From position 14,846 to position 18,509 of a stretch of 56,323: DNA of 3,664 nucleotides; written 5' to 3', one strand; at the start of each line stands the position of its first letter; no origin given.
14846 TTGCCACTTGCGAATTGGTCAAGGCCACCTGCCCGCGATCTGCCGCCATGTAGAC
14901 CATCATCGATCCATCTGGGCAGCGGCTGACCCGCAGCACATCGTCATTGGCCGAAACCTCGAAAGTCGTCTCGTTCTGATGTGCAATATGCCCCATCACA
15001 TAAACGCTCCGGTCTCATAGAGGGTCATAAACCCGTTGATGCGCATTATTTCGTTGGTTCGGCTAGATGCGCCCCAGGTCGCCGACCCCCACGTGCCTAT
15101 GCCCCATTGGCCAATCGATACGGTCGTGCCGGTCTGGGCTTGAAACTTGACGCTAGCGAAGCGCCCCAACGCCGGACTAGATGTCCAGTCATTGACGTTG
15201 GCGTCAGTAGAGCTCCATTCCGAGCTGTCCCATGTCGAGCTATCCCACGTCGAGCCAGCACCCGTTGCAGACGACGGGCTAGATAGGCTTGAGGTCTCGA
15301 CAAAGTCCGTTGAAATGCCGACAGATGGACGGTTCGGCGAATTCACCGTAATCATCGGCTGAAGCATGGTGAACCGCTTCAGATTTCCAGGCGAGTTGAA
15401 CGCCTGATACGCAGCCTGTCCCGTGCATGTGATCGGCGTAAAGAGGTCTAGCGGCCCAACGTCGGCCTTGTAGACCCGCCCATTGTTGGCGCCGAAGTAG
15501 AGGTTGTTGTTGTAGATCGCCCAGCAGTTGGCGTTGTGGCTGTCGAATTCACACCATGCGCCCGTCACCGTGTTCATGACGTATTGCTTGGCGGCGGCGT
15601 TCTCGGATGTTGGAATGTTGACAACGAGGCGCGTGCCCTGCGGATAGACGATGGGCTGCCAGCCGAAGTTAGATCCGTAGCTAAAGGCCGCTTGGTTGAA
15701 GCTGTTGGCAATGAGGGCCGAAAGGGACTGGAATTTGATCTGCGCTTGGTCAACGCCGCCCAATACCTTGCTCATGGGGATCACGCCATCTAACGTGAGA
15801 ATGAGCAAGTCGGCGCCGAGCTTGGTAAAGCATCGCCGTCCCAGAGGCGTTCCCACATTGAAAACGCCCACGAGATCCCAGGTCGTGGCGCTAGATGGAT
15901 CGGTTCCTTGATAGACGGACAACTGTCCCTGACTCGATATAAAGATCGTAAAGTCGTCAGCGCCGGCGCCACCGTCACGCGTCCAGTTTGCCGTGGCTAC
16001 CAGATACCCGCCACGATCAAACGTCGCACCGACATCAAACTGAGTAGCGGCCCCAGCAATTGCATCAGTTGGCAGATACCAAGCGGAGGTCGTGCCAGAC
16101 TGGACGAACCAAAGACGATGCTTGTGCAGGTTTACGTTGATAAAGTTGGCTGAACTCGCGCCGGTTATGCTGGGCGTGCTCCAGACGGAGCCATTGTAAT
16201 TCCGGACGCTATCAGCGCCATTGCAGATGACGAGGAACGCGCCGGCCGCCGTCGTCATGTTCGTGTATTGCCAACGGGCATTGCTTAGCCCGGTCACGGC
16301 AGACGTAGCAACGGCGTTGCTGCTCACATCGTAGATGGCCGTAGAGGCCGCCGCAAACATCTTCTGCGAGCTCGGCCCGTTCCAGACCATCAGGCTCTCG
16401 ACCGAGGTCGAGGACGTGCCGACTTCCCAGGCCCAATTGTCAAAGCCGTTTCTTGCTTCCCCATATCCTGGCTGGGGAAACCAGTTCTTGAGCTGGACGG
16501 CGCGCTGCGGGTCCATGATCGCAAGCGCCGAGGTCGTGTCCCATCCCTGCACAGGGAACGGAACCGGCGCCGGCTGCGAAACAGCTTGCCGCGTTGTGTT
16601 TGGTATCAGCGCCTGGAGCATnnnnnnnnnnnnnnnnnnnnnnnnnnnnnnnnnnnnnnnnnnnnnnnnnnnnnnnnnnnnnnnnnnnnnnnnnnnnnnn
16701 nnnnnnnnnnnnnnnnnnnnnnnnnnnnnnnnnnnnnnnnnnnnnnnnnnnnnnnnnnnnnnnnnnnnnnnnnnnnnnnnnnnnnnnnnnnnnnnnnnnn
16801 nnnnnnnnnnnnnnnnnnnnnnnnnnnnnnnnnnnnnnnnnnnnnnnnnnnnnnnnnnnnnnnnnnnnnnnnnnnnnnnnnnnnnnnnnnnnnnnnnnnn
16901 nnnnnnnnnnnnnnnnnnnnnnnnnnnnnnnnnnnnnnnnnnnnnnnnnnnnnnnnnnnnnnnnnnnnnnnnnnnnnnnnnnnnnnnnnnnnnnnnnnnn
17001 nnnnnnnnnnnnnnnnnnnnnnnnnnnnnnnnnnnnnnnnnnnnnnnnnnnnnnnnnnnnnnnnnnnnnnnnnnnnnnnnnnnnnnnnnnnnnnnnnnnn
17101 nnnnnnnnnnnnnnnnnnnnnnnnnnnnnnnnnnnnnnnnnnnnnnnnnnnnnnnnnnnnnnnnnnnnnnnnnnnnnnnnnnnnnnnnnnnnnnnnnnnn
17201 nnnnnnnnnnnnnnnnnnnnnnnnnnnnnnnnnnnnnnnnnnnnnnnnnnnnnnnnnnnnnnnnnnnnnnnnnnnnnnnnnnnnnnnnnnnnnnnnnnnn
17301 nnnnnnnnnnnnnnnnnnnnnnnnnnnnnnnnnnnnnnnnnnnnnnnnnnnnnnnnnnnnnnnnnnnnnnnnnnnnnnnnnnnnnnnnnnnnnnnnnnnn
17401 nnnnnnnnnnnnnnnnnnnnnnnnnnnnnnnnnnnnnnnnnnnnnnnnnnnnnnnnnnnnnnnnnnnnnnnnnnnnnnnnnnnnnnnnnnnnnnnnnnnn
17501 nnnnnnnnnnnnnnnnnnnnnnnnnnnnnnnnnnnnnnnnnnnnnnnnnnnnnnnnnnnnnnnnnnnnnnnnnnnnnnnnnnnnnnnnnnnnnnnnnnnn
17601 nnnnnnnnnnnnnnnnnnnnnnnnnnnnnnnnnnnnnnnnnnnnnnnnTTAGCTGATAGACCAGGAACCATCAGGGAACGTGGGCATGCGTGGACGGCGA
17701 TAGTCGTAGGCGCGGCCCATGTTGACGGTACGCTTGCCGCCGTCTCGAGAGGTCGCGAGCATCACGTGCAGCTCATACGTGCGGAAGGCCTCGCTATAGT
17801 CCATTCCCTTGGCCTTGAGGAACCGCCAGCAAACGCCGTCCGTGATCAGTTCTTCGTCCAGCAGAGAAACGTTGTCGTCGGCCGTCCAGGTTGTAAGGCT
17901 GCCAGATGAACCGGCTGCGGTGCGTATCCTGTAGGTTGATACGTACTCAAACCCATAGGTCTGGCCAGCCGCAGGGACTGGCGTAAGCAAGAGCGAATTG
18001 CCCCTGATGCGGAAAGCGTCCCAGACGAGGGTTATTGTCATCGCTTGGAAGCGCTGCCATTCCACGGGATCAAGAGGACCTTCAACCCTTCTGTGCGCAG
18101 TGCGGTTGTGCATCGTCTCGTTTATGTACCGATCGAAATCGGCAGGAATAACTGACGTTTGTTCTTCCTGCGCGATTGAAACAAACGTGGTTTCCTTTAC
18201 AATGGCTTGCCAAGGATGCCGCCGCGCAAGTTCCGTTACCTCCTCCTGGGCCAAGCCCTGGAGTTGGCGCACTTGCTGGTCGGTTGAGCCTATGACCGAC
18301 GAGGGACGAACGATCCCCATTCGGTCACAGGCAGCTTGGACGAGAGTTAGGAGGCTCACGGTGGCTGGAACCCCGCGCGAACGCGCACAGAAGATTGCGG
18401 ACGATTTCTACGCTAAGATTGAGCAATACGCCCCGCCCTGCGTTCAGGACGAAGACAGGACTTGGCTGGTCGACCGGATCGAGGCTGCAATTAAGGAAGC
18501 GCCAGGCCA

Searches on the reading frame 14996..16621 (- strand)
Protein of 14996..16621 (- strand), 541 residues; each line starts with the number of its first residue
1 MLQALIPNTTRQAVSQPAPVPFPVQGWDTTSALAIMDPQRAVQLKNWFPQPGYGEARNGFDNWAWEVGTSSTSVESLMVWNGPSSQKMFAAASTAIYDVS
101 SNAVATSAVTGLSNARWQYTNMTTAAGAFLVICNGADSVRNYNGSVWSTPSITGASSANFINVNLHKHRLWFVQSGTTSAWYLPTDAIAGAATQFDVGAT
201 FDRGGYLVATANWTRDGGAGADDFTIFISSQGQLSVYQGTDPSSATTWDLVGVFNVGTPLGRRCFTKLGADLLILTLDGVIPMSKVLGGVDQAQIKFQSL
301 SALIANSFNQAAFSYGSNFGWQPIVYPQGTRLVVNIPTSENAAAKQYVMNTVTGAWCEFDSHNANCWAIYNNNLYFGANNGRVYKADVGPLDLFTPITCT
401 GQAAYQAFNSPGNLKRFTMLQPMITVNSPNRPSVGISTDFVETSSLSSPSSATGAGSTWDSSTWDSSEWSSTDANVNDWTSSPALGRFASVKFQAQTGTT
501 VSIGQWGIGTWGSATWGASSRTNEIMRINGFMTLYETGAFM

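Call 10: search_protein_families(library=phrogs, proteins=[window:14996-16621:-], max_evalue=0.001)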
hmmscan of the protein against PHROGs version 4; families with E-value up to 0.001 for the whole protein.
window:14996-16621:- (541 aa): 1 family
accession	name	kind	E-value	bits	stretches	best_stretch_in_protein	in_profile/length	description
phrog_5107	-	lysis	6.5e-121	405.3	1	14-497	3-512/533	amidase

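Call 23: search_protein_families(library=pfam, proteins=[window:14996-16621:-], max_evalue=0.1)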
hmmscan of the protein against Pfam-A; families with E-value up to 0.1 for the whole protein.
window:14996-16621:- (541 aa): 0 families

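Call 75: search_protein_families(library=ncbifam, proteins=[window:14996-16621:-], max_evalue=0.01)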
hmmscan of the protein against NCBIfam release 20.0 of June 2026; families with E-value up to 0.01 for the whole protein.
window:14996-16621:- (541 aa): 0 families

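Call 105: search_dna_similar(query=window:14996-16621:-, collection=phages, mode=protein, max_rows=12)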
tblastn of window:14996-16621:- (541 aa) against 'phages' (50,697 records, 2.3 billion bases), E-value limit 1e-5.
Records with a match: 62; places in all: 62; records where one place covers at least 80% of the query: 7.
Best place of each record, by identity: <60% 62.
By first word of the organism name: Brucella 41; Sulfitobacter 7; Rhizobium 4; Myxococcus 3; Bacteriophage 2; Bradyrhizobium 1; EBPR 1; Stenotrophomonas 1; Ruegeria 1; Microcystis 1.
By host as written in the record: Brucella abortus S19 14; Sulfitobacter sp. CB2047 6; Brucella sp. 6; Brucella abortus 141 5; Brucella abortus 4; - 3; Myxococcus xanthus strain DK883 2; Brucella melitensis 16M 2; and 18 more.
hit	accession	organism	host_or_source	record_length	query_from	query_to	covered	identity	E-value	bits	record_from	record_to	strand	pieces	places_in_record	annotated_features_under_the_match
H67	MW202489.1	Bacteriophage sp.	Manatee Spring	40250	8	442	80%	37.2%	2e-90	309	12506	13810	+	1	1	phage stabilization protein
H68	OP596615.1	Bradyrhizobium phage ppBjS10J-1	Bradyrhizobium japonicum S10J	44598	8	440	80%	34.9%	9e-72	255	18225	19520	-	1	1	hypothetical protein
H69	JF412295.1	EBPR podovirus 2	-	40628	11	442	80%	33.3%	2e-59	219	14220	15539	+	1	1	gp25: hypothetical protein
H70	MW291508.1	Stenotrophomonas phage BUCT555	Stenotrophomonas maltophilia 1207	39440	11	423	76%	33.2%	1e-53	201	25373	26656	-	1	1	hypothetical protein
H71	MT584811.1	Sulfitobacter phage phiGT1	Sulfitobacter sp. HGT1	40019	7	442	81%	30.8%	9e-62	226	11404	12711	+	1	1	tubular tail B protein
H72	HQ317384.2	Sulfitobacter phage pCB2047-C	Sulfitobacter sp. CB2047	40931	7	440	80%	30.8%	1e-61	225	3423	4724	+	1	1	putative structural protein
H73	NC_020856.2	Sulfitobacter phage pCB2047-C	Sulfitobacter sp. CB2047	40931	7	440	80%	30.8%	1e-61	225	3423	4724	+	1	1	amidase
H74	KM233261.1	Sulfitobacter phage NYA-2014a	Sulfitobacter sp. CB2047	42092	7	440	80%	30.8%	2e-61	225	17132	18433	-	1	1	hypothetical protein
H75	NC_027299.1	Sulfitobacter phage NYA-2014a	Sulfitobacter sp. CB2047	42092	7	440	80%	30.8%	2e-61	225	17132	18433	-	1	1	amidase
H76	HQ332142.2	Sulfitobacter phage pCB2047-A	Sulfitobacter sp. CB2047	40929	21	440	78%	31.5%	3e-61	224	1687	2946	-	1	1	hypothetical protein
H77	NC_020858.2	Sulfitobacter phage pCB2047-A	Sulfitobacter sp. CB2047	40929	21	440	78%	31.5%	3e-61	224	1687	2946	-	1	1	amidase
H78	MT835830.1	Bacteriophage sp.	human fecal samples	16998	11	440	79%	30.4%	1e-55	207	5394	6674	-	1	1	record has no annotation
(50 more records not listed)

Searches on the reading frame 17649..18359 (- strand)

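Call 35: search_protein_families(library=phrogs, proteins=[window:17649-18359:-], max_evalue=0.001)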
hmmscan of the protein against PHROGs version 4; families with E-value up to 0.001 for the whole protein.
window:17649-18359:- (236 aa): 1 family
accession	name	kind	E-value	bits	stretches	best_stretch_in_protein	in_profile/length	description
phrog_6013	-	tail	1.1e-45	156.5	1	1-217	1-216/228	tail protein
